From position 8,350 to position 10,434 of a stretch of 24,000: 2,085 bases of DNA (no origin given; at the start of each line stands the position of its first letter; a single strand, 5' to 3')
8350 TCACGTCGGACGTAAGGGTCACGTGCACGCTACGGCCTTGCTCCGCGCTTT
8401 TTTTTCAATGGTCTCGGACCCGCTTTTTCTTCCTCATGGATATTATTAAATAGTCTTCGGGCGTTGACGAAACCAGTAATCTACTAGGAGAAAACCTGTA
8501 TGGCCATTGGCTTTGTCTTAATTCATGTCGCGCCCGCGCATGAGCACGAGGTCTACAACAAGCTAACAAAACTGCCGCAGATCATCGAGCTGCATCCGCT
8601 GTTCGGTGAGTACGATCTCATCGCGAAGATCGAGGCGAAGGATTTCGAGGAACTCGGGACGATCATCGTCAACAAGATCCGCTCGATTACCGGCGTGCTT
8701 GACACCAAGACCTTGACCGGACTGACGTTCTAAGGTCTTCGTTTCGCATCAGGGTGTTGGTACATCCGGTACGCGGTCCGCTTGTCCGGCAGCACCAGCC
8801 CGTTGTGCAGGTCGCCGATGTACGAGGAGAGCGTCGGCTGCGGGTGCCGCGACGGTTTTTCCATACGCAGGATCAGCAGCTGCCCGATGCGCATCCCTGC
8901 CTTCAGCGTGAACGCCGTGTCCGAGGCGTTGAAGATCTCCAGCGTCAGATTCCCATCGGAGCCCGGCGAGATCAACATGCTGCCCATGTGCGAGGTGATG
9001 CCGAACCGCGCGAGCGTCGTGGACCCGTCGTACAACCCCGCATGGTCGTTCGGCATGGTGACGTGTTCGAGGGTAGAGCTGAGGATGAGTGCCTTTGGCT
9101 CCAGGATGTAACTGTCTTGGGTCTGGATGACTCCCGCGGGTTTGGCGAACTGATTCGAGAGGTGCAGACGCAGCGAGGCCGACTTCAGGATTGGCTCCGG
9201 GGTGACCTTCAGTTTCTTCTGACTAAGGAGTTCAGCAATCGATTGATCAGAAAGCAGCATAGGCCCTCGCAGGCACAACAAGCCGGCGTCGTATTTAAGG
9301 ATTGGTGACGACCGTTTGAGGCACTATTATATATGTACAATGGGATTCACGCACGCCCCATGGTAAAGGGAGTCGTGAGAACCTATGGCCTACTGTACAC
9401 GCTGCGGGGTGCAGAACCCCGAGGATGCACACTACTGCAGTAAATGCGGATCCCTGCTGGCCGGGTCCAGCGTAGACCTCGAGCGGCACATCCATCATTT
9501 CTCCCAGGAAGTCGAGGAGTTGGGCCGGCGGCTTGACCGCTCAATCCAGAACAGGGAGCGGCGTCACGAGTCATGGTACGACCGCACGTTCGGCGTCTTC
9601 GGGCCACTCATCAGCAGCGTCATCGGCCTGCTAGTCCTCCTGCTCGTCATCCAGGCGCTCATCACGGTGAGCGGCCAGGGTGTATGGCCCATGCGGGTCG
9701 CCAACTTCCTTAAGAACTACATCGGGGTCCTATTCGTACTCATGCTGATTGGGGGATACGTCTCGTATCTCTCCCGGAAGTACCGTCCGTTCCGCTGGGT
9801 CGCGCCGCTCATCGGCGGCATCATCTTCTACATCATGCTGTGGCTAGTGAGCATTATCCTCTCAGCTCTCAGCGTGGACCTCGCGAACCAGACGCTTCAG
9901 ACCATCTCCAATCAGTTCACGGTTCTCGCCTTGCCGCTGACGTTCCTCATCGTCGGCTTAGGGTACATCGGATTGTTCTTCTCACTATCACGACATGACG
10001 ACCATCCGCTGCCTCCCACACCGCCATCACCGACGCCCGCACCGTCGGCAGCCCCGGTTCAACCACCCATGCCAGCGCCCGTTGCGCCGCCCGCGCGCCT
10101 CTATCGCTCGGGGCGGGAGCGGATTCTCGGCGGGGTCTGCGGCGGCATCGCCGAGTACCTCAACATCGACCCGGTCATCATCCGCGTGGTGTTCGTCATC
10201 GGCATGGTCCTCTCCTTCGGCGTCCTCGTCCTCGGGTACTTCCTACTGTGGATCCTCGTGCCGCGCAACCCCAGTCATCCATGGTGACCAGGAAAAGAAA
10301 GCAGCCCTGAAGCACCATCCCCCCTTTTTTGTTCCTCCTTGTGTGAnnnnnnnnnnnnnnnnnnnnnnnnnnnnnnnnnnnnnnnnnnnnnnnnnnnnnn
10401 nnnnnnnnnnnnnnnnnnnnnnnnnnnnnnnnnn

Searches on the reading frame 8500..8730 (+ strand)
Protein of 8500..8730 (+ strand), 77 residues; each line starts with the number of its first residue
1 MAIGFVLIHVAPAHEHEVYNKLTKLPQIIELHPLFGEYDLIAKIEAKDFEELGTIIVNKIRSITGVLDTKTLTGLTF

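Call 3: search_protein_families(library=pfam, proteins=[window:8500-8730:+], max_evalue=0.01)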
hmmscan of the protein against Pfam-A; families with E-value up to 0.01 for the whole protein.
window:8500-8730:+ (77 aa): 3 families
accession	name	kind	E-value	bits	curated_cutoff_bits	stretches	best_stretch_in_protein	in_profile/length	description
PF01037.27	AsnC_trans_reg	-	8.2e-17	61.3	25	1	6-72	1-68/73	Lrp/AsnC ligand binding domain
PF03927.19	NapD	-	5.8e-05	23.6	28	1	6-69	6-67/76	NapD protein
PF22482.2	AsnC_trans_reg_3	-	0.0014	19.2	24.4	1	17-73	26-81/95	PF0864 C-terminal dimeric alpha+beta barrel domain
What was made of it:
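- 8500..8733 (+): Stand-alone RAM (Lrp/AsnC ligand-binding) domain protein of 77 aa, a possible amino-acid-sensing regulator. It is linked to the module only in the window's own clade. Pfam AsnC_trans_reg scores E=8.2e-17 (call 3).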

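Call 4: search_protein_families(library=ncbifam, proteins=[window:8500-8730:+], max_evalue=0.01)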
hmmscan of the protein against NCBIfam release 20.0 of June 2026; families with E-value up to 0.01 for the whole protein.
window:8500-8730:+ (77 aa): 4 families
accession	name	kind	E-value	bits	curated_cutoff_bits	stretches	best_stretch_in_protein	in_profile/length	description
NF040947.1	trans_reg_LysM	equivalog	5.9e-09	35.8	180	1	5-72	63-130/136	HTH-type transcriptional regulator LysM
NF008384.0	PRK11179.1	equivalog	2.5e-07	30.7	227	1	5-75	72-143/153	transcriptional regulator AsnC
NF041395.1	TranRegLrpA1_Halo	equivalog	3e-06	27.3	250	1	3-68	66-131/142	HTH-type transcriptional regulator LrpA1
NF040820.1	trans_reg_LrpA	equivalog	9e-06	25.6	250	1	8-68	70-130/141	HTH-type transcriptional regulator LrpA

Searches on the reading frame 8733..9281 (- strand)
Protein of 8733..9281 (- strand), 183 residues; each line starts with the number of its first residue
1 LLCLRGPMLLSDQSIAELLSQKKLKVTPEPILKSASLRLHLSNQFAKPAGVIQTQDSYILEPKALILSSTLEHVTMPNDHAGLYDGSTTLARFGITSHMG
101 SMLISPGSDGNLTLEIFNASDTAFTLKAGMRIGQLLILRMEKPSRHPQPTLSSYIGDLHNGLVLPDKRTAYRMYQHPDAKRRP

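Call 3: search_protein_families(library=pfam, proteins=[window:8733-9281:-], max_evalue=0.01)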
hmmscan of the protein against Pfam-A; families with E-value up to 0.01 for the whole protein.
window:8733-9281:- (183 aa): 2 families
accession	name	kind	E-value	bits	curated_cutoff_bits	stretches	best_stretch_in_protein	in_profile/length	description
PF22769.1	DCD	-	2.2e-22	80.2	27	1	52-138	65-151/153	dCTP deaminase-like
PF00692.24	dUTPase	-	8.2e-07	29.3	22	1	54-149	20-113/129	dUTPase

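Call 4: search_protein_families(library=ncbifam, proteins=[window:8733-9281:-], max_evalue=0.01)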
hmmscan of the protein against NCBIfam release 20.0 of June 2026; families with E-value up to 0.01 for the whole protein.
window:8733-9281:- (183 aa): 4 families
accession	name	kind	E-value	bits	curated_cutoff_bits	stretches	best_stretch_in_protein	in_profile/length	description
TIGR02274.1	dCTP_deam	equivalog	1.7e-28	99.5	92.8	1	10-149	2-163/180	dCTP deaminase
TIGR00576.1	dut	superfamily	0.00013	21.7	102.55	1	56-142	31-118/143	dUTP diphosphatase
NF001862.0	PRK00601.1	equivalog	0.00014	21.5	103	1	57-144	39-127/150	dUTP diphosphatase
NF002598.0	PRK02253.1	equivalog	0.0028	17.2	130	1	55-143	68-153/167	deoxyuridine 5'-triphosphate nucleotidohydrolase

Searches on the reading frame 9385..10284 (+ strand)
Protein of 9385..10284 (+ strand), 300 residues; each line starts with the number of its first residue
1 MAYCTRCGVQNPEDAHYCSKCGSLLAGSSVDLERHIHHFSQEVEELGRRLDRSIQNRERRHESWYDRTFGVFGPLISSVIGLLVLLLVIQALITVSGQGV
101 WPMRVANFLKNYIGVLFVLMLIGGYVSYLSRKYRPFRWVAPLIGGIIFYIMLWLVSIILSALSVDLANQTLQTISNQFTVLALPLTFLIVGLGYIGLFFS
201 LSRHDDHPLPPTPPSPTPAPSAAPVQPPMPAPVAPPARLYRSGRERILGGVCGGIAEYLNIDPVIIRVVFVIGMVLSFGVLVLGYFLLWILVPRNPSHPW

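Call 99: search_protein_families(library=pfam, proteins=[window:9385-10284:+], max_evalue=0.0001)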
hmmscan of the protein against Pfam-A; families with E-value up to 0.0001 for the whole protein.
window:9385-10284:+ (300 aa): 2 families
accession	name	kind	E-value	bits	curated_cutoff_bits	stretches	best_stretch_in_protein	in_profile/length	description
PF04024.17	PspC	-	4.7e-21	74.8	25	1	238-294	2-57/58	PspC domain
PF13240.11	Zn_Ribbon_1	-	5.7e-08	32.8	25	1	3-23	1-21/23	zinc-ribbon domain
